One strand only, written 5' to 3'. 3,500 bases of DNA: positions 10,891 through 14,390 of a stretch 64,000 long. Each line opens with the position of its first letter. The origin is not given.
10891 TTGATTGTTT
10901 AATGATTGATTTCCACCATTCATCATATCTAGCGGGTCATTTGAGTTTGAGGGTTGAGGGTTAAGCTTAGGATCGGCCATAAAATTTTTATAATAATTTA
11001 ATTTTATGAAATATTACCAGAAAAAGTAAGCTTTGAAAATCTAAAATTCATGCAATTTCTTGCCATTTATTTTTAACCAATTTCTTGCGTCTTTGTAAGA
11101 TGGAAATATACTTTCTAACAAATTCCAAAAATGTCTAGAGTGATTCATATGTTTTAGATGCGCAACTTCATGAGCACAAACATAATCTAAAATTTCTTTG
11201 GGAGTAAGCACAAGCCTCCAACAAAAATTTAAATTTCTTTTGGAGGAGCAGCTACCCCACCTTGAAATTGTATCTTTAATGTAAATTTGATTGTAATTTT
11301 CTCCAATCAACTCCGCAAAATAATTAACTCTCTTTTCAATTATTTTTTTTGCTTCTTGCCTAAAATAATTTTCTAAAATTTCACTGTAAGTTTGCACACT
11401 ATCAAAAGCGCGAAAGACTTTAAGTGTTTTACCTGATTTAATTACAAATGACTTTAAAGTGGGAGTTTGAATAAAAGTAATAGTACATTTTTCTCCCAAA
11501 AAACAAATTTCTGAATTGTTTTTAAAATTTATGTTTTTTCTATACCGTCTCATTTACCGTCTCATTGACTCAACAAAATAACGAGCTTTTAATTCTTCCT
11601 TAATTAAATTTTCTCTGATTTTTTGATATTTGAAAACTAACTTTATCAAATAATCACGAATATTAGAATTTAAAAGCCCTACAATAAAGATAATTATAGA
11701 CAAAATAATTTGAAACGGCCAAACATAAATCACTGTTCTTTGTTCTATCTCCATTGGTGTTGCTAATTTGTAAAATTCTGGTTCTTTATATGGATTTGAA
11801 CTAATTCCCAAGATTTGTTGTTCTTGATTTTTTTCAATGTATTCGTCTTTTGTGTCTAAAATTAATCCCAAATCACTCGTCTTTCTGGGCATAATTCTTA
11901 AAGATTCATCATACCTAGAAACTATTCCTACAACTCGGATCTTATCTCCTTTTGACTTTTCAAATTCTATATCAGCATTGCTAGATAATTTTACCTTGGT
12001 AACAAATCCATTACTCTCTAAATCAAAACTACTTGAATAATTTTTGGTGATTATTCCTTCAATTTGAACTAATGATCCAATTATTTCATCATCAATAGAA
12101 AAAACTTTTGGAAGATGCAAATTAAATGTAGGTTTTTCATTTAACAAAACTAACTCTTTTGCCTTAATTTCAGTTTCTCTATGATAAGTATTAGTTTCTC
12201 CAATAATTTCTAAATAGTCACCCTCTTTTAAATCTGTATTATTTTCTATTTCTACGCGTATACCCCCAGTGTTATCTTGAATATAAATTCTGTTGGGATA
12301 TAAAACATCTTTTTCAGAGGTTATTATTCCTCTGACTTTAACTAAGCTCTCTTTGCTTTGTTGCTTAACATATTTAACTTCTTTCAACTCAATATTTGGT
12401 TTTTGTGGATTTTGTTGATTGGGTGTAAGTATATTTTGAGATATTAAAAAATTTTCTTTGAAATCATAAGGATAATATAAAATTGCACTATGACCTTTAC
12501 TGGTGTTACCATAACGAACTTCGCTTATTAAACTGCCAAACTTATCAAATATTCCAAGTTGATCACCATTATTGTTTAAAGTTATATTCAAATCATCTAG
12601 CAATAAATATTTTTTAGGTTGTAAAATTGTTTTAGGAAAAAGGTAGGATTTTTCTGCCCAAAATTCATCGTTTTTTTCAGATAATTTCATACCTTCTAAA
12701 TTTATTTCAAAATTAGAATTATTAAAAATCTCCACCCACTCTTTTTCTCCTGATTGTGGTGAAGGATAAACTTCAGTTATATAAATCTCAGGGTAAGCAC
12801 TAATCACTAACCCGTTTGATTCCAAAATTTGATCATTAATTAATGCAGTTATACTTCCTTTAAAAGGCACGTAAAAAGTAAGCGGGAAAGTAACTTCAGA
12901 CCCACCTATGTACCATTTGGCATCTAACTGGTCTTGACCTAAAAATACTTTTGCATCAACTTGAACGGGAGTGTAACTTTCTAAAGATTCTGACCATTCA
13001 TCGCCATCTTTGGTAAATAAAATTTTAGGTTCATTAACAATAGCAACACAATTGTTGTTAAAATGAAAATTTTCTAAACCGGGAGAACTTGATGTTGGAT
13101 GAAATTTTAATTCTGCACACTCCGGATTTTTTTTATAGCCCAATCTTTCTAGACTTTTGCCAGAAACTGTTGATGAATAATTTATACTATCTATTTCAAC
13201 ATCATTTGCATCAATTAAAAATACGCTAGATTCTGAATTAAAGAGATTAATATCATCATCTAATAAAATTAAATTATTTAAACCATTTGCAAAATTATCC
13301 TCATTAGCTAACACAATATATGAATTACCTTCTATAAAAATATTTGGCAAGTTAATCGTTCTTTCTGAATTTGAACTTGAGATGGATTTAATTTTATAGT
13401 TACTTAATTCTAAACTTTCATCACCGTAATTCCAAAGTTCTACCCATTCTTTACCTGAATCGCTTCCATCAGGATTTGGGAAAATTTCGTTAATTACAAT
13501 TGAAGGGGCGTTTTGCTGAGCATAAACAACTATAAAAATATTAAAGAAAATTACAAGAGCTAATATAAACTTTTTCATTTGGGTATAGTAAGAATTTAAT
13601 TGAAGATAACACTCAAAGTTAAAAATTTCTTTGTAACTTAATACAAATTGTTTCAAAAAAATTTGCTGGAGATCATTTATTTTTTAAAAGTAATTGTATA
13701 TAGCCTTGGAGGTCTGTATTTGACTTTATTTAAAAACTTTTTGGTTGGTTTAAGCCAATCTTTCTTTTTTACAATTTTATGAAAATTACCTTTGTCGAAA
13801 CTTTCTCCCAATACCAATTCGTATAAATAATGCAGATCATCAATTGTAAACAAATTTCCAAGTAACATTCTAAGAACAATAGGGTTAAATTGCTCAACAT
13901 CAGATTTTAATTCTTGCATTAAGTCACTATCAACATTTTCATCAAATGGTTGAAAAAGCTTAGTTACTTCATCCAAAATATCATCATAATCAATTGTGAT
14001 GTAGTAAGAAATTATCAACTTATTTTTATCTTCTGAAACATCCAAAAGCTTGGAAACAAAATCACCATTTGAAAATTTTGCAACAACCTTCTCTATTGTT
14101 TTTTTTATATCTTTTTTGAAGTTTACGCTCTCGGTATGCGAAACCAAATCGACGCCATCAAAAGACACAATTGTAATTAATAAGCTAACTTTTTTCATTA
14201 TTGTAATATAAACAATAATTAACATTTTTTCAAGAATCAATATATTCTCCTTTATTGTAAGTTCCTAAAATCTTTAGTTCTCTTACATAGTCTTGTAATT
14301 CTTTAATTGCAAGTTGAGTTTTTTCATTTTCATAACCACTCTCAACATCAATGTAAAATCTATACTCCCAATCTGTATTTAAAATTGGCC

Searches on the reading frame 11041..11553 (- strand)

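Call 94: search_protein_families(library=pfam, proteins=[window:11041-11553:-], max_evalue=0.001)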
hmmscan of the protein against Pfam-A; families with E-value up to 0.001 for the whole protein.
window:11041-11553:- (170 aa): 1 family
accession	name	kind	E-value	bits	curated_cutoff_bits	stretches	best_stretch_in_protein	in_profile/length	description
PF01863.23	YgjP-like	-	2.2e-43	149.1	26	1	6-161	51-205/207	YgjP-like, metallopeptidase domain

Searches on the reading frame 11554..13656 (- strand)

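Call 81: search_protein_families(library=pfam, proteins=[window:11554-13656:-], max_evalue=0.001)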
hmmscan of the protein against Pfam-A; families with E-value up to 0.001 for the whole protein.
window:11554-13656:- (700 aa): 3 families
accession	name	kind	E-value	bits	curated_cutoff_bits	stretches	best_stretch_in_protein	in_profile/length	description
PF00932.25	LTD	-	6.9e-29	100.8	34.3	2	286-383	3-108/109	Lamin Tail Domain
PF18942.5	DUF5689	-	2.4e-06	28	28.6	1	424-595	6-216/217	Family of unknown function (DUF5689)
PF01336.31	tRNA_anti-codon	-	6.1e-05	23.3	27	0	439-505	1-75/75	OB-fold nucleic acid binding domain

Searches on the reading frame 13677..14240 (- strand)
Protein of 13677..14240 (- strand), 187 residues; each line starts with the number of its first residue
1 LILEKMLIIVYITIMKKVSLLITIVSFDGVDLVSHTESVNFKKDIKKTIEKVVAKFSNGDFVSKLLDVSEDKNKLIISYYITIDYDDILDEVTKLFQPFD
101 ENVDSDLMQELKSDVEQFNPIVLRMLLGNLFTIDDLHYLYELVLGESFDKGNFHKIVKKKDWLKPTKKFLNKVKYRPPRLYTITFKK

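Call 81: search_protein_families(library=pfam, proteins=[window:13677-14240:-], max_evalue=0.001)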
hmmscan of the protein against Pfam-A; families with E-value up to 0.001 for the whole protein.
window:13677-14240:- (187 aa): 2 families
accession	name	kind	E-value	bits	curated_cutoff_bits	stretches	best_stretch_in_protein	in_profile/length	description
PF21906.2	NrtR_WHD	-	1e-14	54.8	27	1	126-182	4-60/61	NrtR DNA-binding winged helix domain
PF19368.5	AraR_C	-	4.4e-06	27.3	23.8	1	119-182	2-65/82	AraR C-terminal winged HTH domain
